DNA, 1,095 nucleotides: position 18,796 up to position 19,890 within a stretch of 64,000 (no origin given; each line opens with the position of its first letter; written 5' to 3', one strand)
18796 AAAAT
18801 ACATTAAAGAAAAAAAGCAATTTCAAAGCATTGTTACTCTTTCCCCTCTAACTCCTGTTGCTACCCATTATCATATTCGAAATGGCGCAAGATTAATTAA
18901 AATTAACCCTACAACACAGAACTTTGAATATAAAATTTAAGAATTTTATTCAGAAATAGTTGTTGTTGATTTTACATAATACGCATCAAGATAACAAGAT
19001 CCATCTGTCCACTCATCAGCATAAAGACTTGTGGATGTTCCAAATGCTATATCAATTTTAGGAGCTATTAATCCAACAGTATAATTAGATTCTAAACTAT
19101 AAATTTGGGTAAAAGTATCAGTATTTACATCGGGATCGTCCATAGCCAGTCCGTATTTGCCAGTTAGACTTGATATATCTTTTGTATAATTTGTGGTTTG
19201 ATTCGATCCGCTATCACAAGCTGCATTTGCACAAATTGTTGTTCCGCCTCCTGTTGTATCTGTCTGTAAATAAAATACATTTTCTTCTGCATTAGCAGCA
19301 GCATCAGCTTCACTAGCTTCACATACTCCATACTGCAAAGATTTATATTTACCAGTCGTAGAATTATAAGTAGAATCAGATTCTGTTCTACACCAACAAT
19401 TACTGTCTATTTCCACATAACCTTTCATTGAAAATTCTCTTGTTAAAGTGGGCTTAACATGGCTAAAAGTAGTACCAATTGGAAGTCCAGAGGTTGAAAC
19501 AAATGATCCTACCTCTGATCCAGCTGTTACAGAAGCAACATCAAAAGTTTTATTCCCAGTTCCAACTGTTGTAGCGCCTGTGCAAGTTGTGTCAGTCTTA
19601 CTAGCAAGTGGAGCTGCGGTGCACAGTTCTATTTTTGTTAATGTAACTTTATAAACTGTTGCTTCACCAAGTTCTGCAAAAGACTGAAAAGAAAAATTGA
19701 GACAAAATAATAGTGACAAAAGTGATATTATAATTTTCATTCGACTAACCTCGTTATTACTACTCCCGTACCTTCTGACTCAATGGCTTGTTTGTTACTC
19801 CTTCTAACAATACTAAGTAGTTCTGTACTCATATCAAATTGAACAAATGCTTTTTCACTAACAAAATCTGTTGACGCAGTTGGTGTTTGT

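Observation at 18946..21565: Three-gene envelope module: secreted HExxH protein, passenger-less inverse-autotransporter-like barrel and a secreted 8-Cys Thr-rich protein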

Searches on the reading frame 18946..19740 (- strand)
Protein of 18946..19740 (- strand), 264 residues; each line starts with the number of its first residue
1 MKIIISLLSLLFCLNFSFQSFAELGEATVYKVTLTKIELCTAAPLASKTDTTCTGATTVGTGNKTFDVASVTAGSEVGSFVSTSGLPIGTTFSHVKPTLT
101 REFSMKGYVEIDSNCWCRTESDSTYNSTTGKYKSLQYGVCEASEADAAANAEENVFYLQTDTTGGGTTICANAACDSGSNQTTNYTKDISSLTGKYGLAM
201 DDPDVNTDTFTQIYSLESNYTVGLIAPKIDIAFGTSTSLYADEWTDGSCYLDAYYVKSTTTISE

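Call 3: search_protein_families(library=pfam, proteins=[window:18946-19740:-], max_evalue=1)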
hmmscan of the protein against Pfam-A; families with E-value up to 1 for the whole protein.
window:18946-19740:- (264 aa): 2 families
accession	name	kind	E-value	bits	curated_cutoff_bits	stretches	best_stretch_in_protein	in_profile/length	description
PF17479.7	DUF3048_C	-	0.1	13.4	25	1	119-162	9-53/114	Protein of unknown function (DUF3048) C-terminal domain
PF13943.11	WPP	-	0.29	12.1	25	1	134-191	30-86/102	WPP domain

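Call 4: search_protein_families(library=ncbifam, proteins=[window:18946-19740:-], max_evalue=1)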
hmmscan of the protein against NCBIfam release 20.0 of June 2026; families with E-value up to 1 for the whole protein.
window:18946-19740:- (264 aa): 1 family
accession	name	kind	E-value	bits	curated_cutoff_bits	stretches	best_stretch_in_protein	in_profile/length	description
NF003957.0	PRK05454.1-4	equivalog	0.17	10.1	1131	1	127-227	169-273/645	glucans biosynthesis glucosyltransferase MdoH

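Call 6: find_homologous_proteins(query=window:18946-19740:-)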
Query window:18946-19740:- (264 aa): 49 proteins with E <= 0.001 among 782 candidates.
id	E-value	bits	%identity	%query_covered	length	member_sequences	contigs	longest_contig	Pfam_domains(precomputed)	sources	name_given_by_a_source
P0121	1.1e-160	551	95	100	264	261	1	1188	-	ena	-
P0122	8.6e-147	505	87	100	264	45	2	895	-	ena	-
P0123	4.6e-140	483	83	100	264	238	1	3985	-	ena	-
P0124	2.7e-137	474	83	100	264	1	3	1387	-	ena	-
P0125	1.9e-133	462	93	86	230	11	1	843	-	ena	-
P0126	2.3e-132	458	80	100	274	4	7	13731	-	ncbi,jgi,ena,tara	tara:strand:+ start:323 stop:1147 length:825 start_codon:yes stop_codon:yes gene_type:complete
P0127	1.0e-121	423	73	100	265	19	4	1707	-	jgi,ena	-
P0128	2.4e-104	366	68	91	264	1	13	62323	-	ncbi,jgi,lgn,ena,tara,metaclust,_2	tara:strand:+ start:1855 stop:2649 length:795 start_codon:yes stop_codon:yes gene_type:complete|meta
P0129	2.6e-95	337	61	100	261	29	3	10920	-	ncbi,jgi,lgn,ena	jgi:hypothetical protein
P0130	6.4e-95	336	61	100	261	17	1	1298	-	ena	-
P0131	1.0e-94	335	96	61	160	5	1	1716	-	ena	-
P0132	6.5e-92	326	60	100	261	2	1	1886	-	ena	-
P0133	8.8e-92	325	61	100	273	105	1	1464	-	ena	-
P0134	1.8e-90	321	59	100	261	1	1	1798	-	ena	-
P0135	6.9e-90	319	59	100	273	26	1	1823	-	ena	-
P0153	3.2e-54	202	41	97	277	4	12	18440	-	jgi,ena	-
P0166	9.3e-39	152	40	88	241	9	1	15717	-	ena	-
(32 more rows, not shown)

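Call 10: find_encoding_contigs(protein=P0153, flank=6000, max_places=4)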
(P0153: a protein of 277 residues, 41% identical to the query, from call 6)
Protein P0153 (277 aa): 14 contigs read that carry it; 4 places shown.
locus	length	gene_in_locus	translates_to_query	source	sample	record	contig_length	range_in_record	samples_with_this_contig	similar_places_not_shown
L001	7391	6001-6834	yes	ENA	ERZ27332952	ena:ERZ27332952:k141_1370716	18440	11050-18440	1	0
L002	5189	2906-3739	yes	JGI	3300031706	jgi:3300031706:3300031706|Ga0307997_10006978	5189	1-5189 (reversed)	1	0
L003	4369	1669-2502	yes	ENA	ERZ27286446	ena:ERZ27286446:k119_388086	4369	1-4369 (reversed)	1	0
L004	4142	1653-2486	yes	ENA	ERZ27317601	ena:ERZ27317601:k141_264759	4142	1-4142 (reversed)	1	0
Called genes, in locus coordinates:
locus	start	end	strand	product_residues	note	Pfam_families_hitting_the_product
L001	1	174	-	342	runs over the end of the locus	PF02126:PTE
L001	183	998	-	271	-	PF09818:ABC_ATPase (faint), PF00005:ABC_tran, PF02463:SMC_N (faint), PF13304:AAA_21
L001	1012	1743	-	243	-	PF00528:BPD_transp_1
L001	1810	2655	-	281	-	PF00497:SBP_bac_3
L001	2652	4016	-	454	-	PF01546:Peptidase_M20, PF07687:M20_dimer (weak)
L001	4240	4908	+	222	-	PF00392:GntR, PF07729:FCD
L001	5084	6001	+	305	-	PF11924:IAT_beta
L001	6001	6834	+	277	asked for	-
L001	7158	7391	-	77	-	?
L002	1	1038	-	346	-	?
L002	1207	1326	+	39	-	-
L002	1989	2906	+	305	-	PF11924:IAT_beta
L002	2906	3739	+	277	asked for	-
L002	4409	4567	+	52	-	-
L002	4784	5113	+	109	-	-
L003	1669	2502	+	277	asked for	-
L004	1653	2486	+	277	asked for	-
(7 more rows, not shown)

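Call 11: find_encoding_contigs(protein=P0166, flank=6000, max_places=3)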
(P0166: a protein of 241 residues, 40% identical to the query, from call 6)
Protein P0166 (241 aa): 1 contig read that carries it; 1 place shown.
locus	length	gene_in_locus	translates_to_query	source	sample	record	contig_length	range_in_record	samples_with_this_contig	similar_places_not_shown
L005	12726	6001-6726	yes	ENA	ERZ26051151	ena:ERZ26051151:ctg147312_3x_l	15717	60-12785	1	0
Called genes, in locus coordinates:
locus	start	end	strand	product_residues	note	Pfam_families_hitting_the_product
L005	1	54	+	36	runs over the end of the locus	?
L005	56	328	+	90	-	PF14099:Polysacc_lyase (weak)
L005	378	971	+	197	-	PF08547:CIA30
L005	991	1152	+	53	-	-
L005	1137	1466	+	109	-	-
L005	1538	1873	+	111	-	-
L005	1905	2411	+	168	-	PF01292:Ni_hydr_CYTB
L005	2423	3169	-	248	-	PF00899:ThiF, PF03435:Sacchrp_dh_NADP (weak)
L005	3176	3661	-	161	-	PF01625:PMSR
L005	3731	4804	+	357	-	PF01594:AI-2E_transport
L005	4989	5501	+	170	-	PF11924:IAT_beta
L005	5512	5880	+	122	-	-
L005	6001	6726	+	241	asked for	-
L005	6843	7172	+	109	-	PF00893:Multi_Drug_Res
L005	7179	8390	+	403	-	PF12895:ANAPC3 (faint), PF00515:TPR_1 (faint), PF07719:TPR_2 (faint), PF13174:TPR_6 (faint)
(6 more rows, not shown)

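Call 12: find_encoding_contigs(protein=P0128, flank=6000, max_places=3)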
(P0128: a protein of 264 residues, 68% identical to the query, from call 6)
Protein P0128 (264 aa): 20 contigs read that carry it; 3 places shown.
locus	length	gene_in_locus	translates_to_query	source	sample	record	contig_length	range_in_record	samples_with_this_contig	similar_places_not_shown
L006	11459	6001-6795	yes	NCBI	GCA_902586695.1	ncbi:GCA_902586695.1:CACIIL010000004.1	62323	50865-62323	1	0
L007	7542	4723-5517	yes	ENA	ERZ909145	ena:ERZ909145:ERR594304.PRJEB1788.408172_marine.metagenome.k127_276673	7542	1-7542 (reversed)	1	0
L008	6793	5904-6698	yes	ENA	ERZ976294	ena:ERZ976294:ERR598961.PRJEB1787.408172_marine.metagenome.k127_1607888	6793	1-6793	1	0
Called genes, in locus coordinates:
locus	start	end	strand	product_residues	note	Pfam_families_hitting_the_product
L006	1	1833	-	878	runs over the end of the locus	PF02463:SMC_N, PF13304:AAA_21 (weak), PF13476:AAA_23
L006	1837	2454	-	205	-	PF13462:Thioredoxin_4, PF01323:DSBA (faint)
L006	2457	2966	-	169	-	PF05258:DciA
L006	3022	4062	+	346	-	PF00730:HhH-GPD, PF00633:HHH (weak), PF14815:NUDIX_4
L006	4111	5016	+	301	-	PF01063:Aminotran_4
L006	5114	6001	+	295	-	PF11924:IAT_beta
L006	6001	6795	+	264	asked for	-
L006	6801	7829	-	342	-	PF01555:N6_N4_Mtase, PF18755:RAMA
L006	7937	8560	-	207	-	PF01351:RNase_HII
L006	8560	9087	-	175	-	PF00994:MoCF_biosynth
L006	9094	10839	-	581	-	PF01464:SLT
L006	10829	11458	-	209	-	?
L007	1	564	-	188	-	?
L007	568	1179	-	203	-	PF13462:Thioredoxin_4, PF01323:DSBA (weak)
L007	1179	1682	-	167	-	PF05258:DciA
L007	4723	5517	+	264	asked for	-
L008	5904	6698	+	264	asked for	-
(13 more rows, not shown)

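Call 30: search_solved_structures(query=A1, max_evalue=10, show_alignments=1)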
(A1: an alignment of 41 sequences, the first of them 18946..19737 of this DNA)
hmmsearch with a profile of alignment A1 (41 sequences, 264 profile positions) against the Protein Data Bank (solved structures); distinct sequences matched with E-value up to 10: 1.
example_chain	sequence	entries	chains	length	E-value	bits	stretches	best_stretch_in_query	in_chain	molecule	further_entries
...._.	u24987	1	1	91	0.41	13.3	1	139-219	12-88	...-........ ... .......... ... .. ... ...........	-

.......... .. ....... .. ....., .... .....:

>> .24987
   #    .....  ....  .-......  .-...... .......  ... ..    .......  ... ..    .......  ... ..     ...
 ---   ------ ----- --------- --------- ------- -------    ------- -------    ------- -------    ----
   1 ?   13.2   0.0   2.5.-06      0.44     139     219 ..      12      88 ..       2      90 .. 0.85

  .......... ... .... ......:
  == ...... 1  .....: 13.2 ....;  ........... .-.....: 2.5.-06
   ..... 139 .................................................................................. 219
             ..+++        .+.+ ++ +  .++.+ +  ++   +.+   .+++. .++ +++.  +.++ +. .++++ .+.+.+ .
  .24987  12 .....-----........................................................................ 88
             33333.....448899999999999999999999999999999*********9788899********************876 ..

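Call 34: predict_structure(alignment_id=A1)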
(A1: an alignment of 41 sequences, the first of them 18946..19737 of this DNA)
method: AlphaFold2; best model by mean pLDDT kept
length: 263 residues; sequences in the alignment: 41
mean_pLDDT: 85.1   pTM: 0.79
mean pLDDT of the five models: 85.1, 85.0, 83.4, 81.0, 80.8
residues with pLDDT >= 90: 134; 70-90: 96; 50-70: 29; < 50: 4
segments of 3 or more residues with pLDDT < 50: 16-19
pLDDT, mean of each block of 10 residues (from residue 1): 80 56 79 92 92 91 82 58 78 94 93 92 94 95 95 94 92 86 81 77 95 91 82 77 85 82 81
secondary structure, 60 per line:
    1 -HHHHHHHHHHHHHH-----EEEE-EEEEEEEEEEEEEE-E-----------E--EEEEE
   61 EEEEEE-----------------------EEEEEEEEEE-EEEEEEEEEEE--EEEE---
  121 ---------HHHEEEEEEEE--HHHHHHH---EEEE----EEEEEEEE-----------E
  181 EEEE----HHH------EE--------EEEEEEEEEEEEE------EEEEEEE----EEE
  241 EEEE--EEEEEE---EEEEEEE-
elements in order: H2-15 E21-24 E26-39 E56-66 E90-99 E101-111 E114-117 E133-140 H143-149 E153-156 E161-168 E180-184 E208-220 E227-233 E238-244 E247-252 E256-262

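Call 38: fold_search(model_id=the predicted structure, library=pdb)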
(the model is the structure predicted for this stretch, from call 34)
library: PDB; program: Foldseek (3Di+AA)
matches with E <= 10: 98; with E <= 0.001: 0
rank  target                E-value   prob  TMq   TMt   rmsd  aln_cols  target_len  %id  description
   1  6y68_A                1.7e-01  0.01  0.09  0.06  30.5       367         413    9  Structure of Maporal virus envelope glycoprotein Gc in postfusion conformation (released 2020-10-14)
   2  6y5w_B                4.4e-01  0.01  0.10  0.08  30.7       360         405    8  Crystal structure of the envelope glycoprotein complex of Andes virus in a near postfusion conformation (released 2020-10-14)
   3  3wsx                  6.6e-01  0.02  0.09  0.05  20.4       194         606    9  SorLA Vps10p domain in ligand-free form (released 2015-02-04)
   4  9dc4_B                7.0e-01  0.02  0.11  0.07  18.4       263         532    8  Transferrin Binding Protein A in complex with transferrin binding protein B, transferrin and globular domain of TonB (released 2026-03-04)
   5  7jji_A                9.1e-01  0.01  0.07  0.03  21.1       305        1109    8  Structure of SARS-CoV-2 3Q-2P full-length prefusion spike trimer (C3 symmetry) (released 2020-08-26)
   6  8thf_C                1.0e+00  0.01  0.09  0.04  20.2       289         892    9  SARS-CoV-2 BA.1 S-6P-no-RBD (released 2024-07-17)
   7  8thf_A                1.1e+00  0.01  0.10  0.04  21.3       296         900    8  SARS-CoV-2 BA.1 S-6P-no-RBD (released 2024-07-17)
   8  6bbt_A                1.1e+00  0.01  0.09  0.09  29.6       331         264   10  Structure of the major pilin protein (T-13) from Streptococcus pyogenes serotype GAS131465 (released 2018-10-24)
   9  6ntr_C                1.1e+00  0.01  0.13  0.13  20.8       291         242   10  Crystal Structure of Beta-barrel-like Protein of Domain of Unknown Function DUF1849 from Brucella abortus (released 2019-02-13)
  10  5k0y_T                1.4e+00  0.01  0.10  0.08  19.7       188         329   10  m48S late-stage initiation complex, purified from rabbit reticulocytes lysates, displaying eIF2 ternary complex and eI (released 2016-07-13)
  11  7tb8_C                1.5e+00  0.01  0.09  0.03  20.7       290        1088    9  Cryo-EM structure of SARS-CoV-2 spike in complex with antibodies B1-182.1 and A19-61.1 (released 2022-03-30)
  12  7zbu_A                1.5e+00  0.01  0.07  0.05  20.8       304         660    8  CryoEM structure of SARS-CoV-2 spike monomer in complex with neutralising antibody P008_60 (released 2022-08-17)
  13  4xl1_E                1.6e+00  0.03  0.15  0.16  15.5       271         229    9  Complex of Notch1 (EGF11-13) bound to Delta-like 4 (N-EGF1) (released 2015-03-04)
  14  3v8u_A                1.7e+00  0.01  0.09  0.06  20.9       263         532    6  The crystal structure of transferrin binding protein B (TbpB) from Neisseria meningitidis serogroup B (released 2012-02-15)
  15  8x8n_B                1.7e+00  0.01  0.09  0.08  20.4       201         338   11  Cryo-EM structure of the octreotide-bound Somatostatin receptor 5-Gi protein complex (released 2024-06-12)
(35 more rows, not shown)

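Call 69: search_protein_families(library=padloc, proteins=[window:18946-19740:-], max_evalue=0.01)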
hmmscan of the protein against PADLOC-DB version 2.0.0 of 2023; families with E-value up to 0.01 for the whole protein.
window:18946-19740:- (264 aa): 0 families

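Call 70: search_protein_families(library=phrogs, proteins=[window:18946-19740:-], max_evalue=0.01)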
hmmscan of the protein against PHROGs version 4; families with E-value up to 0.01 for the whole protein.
window:18946-19740:- (264 aa): 0 families

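Call 72: fold_search(model_id=the predicted structure, library=viral)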
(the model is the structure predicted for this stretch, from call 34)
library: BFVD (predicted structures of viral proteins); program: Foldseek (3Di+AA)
matches with E <= 10: 113; with E <= 0.001: 0
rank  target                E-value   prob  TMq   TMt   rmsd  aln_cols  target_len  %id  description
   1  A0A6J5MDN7            5.2e-01  0.02  0.11  0.12  20.7       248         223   12  Uncharacterized protein [uncultured Caudovirales phage]
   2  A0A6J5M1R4            5.8e-01  0.01  0.10  0.05  24.5       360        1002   10  Uncharacterized protein [uncultured Caudovirales phage]
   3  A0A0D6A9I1            6.1e-01  0.01  0.10  0.05  35.1       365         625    7  Membrane glycoprotein polyprotein (Fragment) [Dabie bandavirus]
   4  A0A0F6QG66            1.3e+00  0.01  0.10  0.06  27.2       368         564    7  Glycoprotein [Alfalfa dwarf virus]
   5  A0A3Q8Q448            1.4e+00  0.01  0.08  0.07  18.0       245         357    7  Putative viral structural protein [Sulfolobus polyhedral virus 2]
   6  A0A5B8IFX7            1.6e+00  0.01  0.09  0.03  25.1       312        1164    8  Phosphatidylinositol-specific phospholipase C, X domain protein [Mimiviridae sp. ChoanoV1]
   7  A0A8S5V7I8            1.6e+00  0.00  0.08  0.07  28.2       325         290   11  Uncharacterized protein [Myoviridae sp. ctCpP1]
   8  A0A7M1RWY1            1.7e+00  0.01  0.12  0.05  19.7       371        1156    8  Stabilization protein [uncultured phage cr11_1]
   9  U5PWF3                1.9e+00  0.02  0.11  0.15  18.2       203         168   14  Uncharacterized protein [Bacillus phage Slash]
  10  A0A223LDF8            1.9e+00  0.01  0.08  0.07  22.9       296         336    6  Uncharacterized protein [Bacillus phage PBS1]
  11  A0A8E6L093            2.0e+00  0.02  0.15  0.06  20.0       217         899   10  (no name in the UniProt tables at hand)
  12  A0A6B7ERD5            2.0e+00  0.01  0.08  0.09  18.6       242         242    4  (no name in the UniProt tables at hand)
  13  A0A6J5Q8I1            2.0e+00  0.01  0.09  0.05  28.0       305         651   10  Uncharacterized protein [uncultured Caudovirales phage]
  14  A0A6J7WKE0            2.2e+00  0.01  0.15  0.06  25.1       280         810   13  Uncharacterized protein [uncultured Caudovirales phage]
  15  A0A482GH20            2.3e+00  0.01  0.09  0.04  17.7       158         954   11  (no name in the UniProt tables at hand)
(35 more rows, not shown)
